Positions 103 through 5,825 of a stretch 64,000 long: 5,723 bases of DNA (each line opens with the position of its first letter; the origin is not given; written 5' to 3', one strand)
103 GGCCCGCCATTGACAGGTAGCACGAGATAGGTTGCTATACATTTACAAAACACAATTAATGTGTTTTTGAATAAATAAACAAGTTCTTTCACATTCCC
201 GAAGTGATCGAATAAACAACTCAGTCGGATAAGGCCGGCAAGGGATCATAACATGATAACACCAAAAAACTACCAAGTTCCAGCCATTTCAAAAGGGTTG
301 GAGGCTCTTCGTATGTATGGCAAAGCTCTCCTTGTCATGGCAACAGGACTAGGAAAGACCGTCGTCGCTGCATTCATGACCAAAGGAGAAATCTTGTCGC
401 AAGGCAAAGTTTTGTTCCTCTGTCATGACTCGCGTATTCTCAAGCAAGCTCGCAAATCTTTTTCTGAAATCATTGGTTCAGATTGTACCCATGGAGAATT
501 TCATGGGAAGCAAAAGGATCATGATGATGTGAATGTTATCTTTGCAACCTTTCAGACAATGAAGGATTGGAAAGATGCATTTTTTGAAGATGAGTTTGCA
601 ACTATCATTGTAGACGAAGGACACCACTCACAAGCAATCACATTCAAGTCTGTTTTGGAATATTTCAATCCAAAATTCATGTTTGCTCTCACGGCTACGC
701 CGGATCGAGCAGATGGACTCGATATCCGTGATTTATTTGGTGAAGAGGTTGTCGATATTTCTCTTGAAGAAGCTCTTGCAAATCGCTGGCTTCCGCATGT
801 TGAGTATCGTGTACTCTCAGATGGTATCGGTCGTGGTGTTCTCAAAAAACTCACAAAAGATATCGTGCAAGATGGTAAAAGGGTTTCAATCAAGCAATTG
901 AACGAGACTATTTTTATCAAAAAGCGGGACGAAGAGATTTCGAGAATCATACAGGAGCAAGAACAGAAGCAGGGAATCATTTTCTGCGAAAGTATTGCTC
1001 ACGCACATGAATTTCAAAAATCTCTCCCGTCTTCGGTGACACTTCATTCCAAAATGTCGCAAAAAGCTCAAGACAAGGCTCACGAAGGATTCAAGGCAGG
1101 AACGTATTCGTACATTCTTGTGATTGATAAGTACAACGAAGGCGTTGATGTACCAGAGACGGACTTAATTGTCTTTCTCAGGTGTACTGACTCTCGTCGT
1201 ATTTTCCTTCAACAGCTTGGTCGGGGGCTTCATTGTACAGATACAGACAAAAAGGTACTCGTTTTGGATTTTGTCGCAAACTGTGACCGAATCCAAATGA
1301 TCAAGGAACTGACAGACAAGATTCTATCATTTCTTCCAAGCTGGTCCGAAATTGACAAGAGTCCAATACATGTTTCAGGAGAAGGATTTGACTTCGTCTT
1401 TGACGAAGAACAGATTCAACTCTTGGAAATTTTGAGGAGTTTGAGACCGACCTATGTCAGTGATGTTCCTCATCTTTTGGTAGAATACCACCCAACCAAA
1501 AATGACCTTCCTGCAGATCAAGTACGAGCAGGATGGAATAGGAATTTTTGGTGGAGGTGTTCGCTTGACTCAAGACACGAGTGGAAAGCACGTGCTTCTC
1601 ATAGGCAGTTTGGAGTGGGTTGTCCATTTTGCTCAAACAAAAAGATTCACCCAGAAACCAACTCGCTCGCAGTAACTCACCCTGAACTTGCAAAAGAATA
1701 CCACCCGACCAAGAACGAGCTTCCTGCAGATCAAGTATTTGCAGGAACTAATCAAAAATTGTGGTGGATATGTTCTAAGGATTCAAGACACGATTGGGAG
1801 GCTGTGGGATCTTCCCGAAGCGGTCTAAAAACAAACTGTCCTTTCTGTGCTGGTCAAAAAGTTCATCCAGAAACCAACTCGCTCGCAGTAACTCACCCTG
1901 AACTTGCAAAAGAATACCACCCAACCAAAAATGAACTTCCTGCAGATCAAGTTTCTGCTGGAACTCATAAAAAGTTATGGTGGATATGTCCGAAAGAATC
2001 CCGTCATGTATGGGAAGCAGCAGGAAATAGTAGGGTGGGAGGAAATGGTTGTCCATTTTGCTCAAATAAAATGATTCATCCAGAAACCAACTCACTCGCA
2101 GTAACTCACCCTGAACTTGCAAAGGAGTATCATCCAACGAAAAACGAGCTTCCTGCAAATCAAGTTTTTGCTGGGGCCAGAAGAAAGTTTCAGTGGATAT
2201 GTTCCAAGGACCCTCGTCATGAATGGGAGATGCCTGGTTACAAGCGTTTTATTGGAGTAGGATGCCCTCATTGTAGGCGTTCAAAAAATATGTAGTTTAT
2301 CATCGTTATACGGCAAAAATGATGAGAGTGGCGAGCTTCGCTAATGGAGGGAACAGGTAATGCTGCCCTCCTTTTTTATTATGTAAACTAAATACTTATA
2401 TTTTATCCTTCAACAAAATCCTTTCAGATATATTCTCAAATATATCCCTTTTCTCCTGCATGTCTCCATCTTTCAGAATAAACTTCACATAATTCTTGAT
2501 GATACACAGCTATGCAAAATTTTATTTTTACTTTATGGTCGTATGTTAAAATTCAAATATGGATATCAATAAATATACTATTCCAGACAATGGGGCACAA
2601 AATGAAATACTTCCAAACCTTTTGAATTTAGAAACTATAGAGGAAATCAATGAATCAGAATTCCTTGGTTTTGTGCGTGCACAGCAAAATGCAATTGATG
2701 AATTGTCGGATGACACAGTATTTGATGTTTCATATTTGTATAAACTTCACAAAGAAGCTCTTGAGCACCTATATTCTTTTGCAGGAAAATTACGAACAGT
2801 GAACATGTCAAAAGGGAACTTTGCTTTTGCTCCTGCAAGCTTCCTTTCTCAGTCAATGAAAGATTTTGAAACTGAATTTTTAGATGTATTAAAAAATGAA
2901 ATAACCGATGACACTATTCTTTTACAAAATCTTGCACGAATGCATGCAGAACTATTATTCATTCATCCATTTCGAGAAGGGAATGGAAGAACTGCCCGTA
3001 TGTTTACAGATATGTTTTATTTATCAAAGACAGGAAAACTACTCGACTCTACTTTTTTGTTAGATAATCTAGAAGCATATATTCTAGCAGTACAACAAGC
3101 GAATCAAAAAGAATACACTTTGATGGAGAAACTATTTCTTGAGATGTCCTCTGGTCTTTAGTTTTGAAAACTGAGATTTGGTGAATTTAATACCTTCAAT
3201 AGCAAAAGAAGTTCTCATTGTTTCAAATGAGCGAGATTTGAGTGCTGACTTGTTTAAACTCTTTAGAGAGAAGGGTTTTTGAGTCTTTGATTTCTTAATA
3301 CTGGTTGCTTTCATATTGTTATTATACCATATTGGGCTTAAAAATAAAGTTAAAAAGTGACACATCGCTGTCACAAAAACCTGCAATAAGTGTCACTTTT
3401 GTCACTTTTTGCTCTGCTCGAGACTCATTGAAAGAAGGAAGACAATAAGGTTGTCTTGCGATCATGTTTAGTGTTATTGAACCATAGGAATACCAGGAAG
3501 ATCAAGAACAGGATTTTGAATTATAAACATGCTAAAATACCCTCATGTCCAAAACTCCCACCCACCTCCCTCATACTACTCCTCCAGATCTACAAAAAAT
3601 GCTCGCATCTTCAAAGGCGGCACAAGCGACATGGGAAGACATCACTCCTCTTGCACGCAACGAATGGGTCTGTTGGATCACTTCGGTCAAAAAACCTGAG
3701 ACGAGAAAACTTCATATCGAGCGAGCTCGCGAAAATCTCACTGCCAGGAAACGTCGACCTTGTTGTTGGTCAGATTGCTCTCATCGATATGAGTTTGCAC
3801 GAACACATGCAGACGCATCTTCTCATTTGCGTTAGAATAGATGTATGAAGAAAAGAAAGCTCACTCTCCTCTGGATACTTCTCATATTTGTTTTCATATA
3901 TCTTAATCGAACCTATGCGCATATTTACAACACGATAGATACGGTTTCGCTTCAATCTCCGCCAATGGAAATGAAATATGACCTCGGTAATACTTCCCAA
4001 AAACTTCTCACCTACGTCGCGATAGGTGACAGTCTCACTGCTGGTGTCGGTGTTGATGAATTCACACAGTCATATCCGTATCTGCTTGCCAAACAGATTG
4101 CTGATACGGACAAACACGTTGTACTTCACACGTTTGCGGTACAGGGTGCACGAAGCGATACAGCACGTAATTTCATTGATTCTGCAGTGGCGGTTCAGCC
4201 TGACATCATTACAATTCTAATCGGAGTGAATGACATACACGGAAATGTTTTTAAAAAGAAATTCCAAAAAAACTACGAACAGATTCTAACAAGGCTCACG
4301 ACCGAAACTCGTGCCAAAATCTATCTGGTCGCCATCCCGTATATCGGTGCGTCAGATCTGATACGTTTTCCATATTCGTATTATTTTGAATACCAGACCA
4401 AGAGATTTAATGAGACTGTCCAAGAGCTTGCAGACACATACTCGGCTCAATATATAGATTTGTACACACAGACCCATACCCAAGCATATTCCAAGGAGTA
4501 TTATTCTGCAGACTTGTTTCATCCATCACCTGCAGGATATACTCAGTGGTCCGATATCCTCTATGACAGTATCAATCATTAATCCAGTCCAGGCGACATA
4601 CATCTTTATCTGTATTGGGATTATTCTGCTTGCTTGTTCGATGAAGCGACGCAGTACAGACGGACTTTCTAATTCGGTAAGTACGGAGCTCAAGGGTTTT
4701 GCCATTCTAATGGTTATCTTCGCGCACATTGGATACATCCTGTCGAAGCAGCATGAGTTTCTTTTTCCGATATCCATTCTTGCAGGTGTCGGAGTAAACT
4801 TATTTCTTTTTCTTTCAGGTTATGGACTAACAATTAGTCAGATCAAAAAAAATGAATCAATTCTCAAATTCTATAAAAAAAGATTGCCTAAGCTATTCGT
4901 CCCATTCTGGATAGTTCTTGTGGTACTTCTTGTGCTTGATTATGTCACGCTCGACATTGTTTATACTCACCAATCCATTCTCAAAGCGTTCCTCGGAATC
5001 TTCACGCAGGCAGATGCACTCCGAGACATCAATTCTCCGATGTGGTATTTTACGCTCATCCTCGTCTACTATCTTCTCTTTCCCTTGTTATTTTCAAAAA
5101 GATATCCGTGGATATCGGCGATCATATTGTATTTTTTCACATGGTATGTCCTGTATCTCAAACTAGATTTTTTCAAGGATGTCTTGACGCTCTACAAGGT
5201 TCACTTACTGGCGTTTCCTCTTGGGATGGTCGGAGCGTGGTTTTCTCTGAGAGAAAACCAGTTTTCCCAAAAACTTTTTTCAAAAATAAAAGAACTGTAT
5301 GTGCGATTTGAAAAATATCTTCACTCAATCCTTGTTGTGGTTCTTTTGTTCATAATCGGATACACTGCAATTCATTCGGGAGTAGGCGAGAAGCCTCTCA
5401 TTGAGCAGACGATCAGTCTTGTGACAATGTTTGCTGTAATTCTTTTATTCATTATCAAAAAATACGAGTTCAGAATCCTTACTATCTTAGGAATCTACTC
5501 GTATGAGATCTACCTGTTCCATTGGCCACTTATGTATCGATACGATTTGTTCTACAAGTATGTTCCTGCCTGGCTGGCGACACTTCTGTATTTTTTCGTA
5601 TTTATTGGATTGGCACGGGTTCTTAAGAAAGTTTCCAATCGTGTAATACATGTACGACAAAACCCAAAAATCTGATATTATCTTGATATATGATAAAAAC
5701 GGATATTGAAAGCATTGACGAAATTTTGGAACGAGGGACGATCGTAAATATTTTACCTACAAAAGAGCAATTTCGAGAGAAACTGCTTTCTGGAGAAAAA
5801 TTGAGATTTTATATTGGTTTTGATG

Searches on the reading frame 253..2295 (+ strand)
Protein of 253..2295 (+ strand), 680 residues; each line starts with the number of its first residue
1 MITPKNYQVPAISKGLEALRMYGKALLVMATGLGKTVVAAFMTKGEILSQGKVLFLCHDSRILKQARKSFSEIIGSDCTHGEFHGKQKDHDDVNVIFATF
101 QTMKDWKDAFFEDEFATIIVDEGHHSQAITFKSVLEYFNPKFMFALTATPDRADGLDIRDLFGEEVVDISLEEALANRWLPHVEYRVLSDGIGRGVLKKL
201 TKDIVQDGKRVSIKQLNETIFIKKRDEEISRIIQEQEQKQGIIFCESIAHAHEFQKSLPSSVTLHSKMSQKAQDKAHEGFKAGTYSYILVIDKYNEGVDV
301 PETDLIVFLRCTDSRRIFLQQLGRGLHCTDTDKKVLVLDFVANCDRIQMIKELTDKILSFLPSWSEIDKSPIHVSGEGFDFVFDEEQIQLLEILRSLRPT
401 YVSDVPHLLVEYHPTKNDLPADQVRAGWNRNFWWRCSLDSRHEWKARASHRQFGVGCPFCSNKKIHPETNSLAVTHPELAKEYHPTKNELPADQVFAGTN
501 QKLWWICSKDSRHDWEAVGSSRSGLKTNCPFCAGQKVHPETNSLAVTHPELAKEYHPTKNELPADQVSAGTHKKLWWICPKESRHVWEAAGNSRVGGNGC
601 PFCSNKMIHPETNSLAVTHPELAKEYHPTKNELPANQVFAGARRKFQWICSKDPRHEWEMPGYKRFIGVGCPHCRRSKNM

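Call 7: search_protein_families(library=pfam, proteins=[window:253-2295:+], max_evalue=0.001)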
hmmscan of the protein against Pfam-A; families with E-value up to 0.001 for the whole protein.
window:253-2295:+ (680 aa): 5 families
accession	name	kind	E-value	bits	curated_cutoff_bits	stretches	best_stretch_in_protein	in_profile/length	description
PF14311.12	DUF4379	-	8.3e-61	202.5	24.5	4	551-606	1-56/56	Probable Treble clef zinc finger domain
PF04851.21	ResIII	-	1.8e-30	106.5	22.5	1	2-152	2-164/164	Type III restriction enzyme, res subunit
PF00271.37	Helicase_C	-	3.4e-14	53.5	23.5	1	227-324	4-105/110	Helicase conserved C-terminal domain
PF00270.35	DEAD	-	3.1e-07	30.7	26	1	23-151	15-161/167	DEAD/DEAH box helicase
PF18766.7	SWI2_SNF2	-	9.4e-07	29.1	26.7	1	8-185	2-190/221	SWI2/SNF2 ATPase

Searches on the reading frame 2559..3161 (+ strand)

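Call 17: search_protein_families(library=pfam, proteins=[window:2559-3161:+], max_evalue=0.001)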
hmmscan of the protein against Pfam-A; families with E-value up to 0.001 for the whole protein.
window:2559-3161:+ (200 aa): 1 family
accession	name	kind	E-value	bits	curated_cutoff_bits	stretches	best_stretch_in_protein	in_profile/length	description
PF02661.23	Fic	-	4.6e-18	66.3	24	1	55-153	2-92/93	Fic/DOC family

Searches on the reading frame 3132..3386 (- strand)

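Call 79: search_protein_families(library=pfam, proteins=[window:3132-3386:-], max_evalue=0.01)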
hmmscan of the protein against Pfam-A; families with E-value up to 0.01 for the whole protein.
window:3132-3386:- (84 aa): 1 family
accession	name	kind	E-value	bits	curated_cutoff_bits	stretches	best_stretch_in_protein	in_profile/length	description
PF01956.21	EMC3_TMCO1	-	0.0066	16.7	27.1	1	3-73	20-91/169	Integral membrane protein EMC3/TMCO1-like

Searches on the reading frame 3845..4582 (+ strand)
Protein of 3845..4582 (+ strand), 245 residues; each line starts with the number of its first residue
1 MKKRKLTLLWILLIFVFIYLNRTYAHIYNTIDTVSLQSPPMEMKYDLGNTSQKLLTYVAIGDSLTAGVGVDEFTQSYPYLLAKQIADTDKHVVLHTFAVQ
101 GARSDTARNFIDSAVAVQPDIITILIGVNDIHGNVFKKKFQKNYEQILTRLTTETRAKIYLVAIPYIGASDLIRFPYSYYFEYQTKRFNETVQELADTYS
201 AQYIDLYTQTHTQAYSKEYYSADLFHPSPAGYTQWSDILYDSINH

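Call 17: search_protein_families(library=pfam, proteins=[window:3845-4582:+], max_evalue=0.001)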
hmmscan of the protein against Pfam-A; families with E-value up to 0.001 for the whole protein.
window:3845-4582:+ (245 aa): 2 families
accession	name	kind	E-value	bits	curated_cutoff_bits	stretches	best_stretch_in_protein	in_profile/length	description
PF13472.12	Lipase_GDSL_2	-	2.6e-31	109.9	32.9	1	59-232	1-176/178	GDSL-like Lipase/Acylhydrolase family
PF00657.28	Lipase_GDSL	-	1.1e-22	81.6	23.6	1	57-237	1-206/208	GDSL-like Lipase/Acylhydrolase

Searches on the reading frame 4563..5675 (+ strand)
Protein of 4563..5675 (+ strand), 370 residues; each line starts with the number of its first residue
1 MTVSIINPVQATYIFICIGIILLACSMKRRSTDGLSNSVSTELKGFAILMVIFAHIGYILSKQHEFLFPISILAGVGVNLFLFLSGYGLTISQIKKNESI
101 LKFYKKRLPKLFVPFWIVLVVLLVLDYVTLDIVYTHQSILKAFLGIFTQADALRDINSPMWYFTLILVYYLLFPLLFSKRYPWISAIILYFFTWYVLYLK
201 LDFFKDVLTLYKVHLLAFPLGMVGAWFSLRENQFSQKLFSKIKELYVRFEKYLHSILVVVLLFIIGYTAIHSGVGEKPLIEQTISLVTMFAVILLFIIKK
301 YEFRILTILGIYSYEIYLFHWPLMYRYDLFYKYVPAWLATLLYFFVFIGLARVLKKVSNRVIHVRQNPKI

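Call 17: search_protein_families(library=pfam, proteins=[window:4563-5675:+], max_evalue=0.001)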
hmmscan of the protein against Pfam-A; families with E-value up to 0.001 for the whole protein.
window:4563-5675:+ (370 aa): 1 family
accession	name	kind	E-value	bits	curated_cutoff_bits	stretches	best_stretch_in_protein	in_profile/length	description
PF01757.29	Acyl_transf_3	-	2.9e-27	96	31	1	43-351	7-321/326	Acyltransferase domain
